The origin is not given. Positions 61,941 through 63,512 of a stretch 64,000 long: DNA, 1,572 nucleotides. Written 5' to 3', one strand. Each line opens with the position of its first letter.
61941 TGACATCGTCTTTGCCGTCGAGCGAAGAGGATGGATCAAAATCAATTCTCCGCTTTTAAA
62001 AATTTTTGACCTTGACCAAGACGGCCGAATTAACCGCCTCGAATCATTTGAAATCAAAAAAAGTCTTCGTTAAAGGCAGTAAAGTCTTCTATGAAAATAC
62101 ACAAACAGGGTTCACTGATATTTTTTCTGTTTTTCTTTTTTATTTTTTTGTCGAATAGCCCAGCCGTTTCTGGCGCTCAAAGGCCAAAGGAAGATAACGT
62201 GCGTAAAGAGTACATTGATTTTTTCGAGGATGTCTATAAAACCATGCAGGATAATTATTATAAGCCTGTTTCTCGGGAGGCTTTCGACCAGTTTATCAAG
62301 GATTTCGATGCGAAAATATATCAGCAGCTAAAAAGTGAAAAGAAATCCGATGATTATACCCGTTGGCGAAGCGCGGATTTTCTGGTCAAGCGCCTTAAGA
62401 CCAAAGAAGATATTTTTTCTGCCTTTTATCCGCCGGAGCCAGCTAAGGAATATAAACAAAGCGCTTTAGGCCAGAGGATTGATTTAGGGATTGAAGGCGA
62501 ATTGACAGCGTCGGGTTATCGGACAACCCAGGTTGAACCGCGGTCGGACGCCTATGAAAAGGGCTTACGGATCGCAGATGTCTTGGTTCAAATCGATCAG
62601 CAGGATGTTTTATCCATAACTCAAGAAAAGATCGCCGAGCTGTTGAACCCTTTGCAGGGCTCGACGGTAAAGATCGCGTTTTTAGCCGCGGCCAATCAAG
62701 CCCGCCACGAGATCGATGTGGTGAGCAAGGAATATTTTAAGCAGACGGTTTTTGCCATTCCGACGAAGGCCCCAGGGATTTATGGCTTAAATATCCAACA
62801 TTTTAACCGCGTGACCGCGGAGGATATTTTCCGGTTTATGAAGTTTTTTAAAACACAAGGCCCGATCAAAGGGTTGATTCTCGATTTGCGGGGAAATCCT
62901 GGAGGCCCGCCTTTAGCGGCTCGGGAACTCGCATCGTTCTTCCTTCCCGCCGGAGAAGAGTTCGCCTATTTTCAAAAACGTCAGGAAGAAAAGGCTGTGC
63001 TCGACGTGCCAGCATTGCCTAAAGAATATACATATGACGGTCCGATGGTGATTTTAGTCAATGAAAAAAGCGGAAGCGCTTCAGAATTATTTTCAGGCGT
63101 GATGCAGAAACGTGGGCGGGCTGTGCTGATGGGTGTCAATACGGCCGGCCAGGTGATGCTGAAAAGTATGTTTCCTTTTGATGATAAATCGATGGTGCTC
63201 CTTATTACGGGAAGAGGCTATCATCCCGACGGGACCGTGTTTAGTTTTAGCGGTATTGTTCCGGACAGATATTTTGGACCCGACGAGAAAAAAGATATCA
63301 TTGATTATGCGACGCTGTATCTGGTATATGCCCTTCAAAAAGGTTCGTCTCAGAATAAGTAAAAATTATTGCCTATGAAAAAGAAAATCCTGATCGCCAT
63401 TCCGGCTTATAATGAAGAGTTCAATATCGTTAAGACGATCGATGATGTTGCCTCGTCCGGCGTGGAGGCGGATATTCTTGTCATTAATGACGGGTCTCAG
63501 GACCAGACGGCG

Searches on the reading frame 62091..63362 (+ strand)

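Call 48: search_protein_families(library=pfam, proteins=[window:62091-63362:+], max_evalue=0.00001)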
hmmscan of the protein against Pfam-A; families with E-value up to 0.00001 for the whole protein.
window:62091-63362:+ (423 aa): 1 family
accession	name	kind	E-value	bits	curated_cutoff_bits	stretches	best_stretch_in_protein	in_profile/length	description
PF03572.23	Peptidase_S41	-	2.4e-33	115.5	24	1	233-393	5-163/165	Peptidase family S41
